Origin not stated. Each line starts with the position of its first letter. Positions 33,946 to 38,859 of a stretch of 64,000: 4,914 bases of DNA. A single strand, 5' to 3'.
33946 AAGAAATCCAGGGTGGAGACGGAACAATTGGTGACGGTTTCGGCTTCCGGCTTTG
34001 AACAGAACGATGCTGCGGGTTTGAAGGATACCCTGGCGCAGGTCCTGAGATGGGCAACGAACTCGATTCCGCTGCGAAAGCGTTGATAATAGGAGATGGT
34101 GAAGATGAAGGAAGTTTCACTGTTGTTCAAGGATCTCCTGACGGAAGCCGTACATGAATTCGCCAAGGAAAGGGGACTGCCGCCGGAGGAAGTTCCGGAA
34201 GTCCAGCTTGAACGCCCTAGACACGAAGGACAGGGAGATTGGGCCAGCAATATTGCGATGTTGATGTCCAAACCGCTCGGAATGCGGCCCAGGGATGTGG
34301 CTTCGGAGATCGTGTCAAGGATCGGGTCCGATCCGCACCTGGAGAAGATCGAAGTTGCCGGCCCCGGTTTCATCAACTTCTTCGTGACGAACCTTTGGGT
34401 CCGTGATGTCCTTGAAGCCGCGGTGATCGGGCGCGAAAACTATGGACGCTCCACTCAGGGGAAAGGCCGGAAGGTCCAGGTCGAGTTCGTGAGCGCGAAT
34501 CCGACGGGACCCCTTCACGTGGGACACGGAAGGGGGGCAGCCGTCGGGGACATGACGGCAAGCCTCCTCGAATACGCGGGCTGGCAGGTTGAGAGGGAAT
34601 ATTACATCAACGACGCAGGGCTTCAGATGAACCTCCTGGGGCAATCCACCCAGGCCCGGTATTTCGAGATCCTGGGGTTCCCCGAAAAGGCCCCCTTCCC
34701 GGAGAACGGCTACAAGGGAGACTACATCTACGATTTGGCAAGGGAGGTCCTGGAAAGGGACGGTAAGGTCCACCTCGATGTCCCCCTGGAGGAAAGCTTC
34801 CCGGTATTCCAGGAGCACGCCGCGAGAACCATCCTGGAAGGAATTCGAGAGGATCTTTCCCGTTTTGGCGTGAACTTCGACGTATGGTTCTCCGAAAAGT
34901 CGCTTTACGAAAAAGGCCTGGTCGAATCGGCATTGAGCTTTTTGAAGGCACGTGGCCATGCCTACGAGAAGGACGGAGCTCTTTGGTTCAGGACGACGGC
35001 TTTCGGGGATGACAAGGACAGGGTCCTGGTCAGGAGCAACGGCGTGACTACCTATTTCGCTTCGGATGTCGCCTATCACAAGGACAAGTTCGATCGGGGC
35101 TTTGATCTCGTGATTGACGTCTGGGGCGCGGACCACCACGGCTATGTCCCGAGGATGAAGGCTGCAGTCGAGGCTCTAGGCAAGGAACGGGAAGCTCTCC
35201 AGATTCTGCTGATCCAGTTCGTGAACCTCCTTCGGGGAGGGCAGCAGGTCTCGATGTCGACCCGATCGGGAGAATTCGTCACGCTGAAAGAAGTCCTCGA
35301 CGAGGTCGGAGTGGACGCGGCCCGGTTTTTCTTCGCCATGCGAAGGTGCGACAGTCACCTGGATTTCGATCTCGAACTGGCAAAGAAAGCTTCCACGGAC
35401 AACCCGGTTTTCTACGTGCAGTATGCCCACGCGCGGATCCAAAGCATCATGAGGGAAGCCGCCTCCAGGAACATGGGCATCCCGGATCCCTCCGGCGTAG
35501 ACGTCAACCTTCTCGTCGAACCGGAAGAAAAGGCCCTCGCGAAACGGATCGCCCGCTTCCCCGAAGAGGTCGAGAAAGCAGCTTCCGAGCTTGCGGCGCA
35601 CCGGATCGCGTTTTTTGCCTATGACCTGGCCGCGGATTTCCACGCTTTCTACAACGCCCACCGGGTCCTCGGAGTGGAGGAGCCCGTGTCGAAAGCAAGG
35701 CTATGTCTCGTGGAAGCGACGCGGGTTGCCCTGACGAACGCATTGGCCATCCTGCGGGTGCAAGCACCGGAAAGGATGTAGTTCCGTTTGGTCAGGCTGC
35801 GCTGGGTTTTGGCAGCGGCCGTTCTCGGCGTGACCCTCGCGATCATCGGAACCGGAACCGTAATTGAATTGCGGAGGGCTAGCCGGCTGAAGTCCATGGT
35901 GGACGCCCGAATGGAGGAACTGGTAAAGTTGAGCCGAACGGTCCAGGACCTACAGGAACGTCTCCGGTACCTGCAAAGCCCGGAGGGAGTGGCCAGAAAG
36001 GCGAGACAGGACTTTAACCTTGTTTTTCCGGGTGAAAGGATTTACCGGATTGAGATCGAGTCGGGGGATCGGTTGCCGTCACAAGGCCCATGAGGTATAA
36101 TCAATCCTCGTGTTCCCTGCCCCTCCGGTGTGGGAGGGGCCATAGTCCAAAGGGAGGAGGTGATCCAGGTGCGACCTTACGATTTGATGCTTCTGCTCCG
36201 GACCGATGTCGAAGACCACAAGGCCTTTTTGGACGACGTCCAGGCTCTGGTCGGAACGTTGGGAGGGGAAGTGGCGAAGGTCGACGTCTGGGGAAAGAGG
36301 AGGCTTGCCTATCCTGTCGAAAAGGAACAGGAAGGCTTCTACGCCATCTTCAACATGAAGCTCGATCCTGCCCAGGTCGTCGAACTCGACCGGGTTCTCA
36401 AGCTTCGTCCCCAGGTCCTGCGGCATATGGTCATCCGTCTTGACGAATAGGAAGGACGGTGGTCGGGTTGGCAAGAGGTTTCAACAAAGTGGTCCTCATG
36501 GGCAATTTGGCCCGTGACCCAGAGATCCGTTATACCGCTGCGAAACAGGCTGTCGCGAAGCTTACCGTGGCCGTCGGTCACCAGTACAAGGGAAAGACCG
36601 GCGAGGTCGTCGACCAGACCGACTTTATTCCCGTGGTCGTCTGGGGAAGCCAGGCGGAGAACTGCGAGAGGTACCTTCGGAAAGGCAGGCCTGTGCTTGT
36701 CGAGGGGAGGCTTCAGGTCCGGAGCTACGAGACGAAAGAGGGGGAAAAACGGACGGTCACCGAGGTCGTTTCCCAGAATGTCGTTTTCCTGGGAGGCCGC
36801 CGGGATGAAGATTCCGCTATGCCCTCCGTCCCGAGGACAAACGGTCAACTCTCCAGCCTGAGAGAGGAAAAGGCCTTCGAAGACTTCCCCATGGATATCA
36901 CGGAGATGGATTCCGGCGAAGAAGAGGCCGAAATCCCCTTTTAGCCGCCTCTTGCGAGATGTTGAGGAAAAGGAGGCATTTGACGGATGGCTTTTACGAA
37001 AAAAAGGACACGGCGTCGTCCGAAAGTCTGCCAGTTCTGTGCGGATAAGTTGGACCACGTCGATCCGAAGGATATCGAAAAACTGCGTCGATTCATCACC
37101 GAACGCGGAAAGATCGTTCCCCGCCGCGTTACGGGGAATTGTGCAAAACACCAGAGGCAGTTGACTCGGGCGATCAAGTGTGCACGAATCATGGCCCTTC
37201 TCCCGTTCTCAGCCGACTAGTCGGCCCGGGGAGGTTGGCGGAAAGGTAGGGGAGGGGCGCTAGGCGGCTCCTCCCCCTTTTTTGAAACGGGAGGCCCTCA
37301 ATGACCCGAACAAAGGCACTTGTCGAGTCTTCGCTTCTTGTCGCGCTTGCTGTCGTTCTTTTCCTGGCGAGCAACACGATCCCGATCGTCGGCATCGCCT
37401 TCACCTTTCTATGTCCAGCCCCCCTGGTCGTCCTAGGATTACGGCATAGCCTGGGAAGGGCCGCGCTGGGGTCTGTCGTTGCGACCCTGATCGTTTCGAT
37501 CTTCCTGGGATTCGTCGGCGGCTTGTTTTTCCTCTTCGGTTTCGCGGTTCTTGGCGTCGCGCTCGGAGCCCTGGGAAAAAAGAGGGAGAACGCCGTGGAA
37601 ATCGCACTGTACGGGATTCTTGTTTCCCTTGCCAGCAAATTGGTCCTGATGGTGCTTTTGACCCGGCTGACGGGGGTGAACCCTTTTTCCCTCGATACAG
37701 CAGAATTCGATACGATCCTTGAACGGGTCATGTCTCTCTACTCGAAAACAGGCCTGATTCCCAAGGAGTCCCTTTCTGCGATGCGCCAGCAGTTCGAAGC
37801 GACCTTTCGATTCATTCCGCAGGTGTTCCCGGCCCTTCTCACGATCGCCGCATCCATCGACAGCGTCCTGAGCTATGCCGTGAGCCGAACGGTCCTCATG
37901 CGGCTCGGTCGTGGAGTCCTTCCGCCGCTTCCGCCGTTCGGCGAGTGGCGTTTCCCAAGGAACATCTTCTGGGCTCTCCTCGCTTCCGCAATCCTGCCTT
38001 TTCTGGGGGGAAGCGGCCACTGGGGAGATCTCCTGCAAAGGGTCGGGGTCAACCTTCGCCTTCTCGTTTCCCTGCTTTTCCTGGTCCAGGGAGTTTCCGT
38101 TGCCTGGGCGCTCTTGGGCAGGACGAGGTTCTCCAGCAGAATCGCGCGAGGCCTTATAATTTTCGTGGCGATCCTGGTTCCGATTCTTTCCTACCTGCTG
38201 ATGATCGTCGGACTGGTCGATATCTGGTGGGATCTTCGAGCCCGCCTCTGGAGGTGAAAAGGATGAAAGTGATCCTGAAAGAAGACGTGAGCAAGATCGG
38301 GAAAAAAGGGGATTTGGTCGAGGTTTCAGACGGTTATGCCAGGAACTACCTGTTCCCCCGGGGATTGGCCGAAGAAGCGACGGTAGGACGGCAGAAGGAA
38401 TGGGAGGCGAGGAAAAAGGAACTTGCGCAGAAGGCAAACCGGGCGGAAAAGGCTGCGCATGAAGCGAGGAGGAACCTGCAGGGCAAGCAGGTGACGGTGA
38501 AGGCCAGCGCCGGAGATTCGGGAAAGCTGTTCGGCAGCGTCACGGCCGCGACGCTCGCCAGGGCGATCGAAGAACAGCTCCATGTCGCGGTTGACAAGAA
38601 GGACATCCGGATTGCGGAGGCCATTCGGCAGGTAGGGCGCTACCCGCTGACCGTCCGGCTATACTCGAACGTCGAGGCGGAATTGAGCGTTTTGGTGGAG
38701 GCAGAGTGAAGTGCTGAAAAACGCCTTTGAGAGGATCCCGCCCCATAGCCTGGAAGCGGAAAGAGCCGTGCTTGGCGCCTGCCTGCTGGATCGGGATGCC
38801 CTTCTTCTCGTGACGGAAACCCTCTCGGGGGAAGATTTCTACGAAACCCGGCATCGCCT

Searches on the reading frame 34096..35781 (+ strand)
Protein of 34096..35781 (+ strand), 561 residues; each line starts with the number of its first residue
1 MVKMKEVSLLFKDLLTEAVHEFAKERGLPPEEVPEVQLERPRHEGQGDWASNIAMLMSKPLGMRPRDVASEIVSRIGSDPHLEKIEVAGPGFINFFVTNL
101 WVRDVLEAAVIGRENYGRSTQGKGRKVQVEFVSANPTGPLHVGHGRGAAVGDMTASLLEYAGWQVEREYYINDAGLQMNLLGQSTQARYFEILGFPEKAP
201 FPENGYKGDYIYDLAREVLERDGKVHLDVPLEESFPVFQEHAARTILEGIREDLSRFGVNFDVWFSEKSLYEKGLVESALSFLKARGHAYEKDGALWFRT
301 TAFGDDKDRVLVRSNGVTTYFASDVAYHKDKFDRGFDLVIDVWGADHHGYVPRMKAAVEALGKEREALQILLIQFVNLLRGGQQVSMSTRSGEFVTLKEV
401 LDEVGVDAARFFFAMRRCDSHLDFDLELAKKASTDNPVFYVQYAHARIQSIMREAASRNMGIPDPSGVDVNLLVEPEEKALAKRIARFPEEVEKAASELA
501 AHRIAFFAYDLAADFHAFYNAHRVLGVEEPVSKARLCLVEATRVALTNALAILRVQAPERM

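Call 21: search_protein_families(library=ncbifam, proteins=[window:34096-35781:+], max_evalue=0.00001)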
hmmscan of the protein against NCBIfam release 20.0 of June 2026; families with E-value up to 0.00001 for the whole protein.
window:34096-35781:+ (561 aa): 4 families
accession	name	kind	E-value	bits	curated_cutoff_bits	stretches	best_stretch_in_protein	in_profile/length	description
TIGR00456.1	argS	equivalog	3.7e-133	444.9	261.65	1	12-561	2-569/569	arginine--tRNA ligase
NF002446.0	PRK01611.3-3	equivalog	1.4e-63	215.2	399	2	245-561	288-636/636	arginine--tRNA ligase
NF002447.0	PRK01611.3-4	equivalog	2.7e-63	214.4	460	2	12-348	6-338/613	arginine--tRNA ligase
NF045898.1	ArgS_rel_codon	equivalog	8.6e-39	133.9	340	2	18-167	13-152/327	ArgS-related anticodon-binding protein NrtL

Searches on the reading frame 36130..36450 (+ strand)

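Call 46: search_protein_families(library=pfam, max_evalue=0.000001, proteins=[window:36130-36450:+])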
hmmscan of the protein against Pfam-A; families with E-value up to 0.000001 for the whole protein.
window:36130-36450:+ (106 aa): 1 family
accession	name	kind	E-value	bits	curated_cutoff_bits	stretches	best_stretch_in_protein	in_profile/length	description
PF01250.22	Ribosomal_S6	-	1.2e-25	89.9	27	1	17-103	2-90/90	Ribosomal protein S6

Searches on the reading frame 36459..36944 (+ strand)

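Call 46: search_protein_families(library=pfam, max_evalue=0.000001, proteins=[window:36459-36944:+])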
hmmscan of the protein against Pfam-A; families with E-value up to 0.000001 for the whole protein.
window:36459-36944:+ (161 aa): 1 family
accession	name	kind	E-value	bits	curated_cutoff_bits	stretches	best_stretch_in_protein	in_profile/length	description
PF00436.31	SSB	-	5.4e-35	120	26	1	8-111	1-104/104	Single-strand binding protein family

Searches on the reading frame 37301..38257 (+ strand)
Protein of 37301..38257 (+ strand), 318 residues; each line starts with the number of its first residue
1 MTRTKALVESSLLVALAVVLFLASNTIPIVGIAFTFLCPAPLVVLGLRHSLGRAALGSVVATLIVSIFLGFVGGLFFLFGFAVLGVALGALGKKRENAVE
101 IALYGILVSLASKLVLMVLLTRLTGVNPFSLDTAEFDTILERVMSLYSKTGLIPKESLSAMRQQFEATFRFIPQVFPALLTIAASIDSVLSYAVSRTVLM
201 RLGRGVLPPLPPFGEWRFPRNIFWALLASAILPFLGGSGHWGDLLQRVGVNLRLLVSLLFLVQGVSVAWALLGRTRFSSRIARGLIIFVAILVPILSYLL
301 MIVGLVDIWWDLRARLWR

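Call 21: search_protein_families(library=ncbifam, proteins=[window:37301-38257:+], max_evalue=0.00001)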
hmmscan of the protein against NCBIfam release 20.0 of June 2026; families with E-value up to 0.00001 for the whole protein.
window:37301-38257:+ (318 aa): 0 families

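Call 46: search_protein_families(library=pfam, max_evalue=0.000001, proteins=[window:37301-38257:+])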
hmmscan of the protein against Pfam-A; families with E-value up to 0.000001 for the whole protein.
window:37301-38257:+ (318 aa): 1 family
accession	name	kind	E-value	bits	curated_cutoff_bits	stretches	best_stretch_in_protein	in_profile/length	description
PF09991.14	DUF2232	-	1.2e-55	189.2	27.8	1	15-308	1-290/290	Predicted membrane protein (DUF2232)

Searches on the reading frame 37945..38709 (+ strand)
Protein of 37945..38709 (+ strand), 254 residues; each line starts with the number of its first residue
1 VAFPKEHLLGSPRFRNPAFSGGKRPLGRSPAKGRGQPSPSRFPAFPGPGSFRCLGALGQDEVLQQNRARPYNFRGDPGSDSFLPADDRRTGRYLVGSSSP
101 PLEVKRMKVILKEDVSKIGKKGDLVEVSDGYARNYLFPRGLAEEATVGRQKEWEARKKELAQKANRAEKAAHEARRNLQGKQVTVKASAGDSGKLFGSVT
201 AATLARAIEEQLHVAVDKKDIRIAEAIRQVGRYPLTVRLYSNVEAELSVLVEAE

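Call 46: search_protein_families(library=pfam, max_evalue=0.000001, proteins=[window:37945-38709:+])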
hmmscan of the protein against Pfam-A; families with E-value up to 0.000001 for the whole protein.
window:37945-38709:+ (254 aa): 2 families
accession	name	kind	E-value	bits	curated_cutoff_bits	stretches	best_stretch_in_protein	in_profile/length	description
PF01281.25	Ribosomal_L9_N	-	1.4e-23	82.6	20.7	1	107-152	1-46/47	Ribosomal protein L9, N-terminal domain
PF03948.19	Ribosomal_L9_C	-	5.5e-23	81.6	23.2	1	170-252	2-85/86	Ribosomal protein L9, C-terminal domain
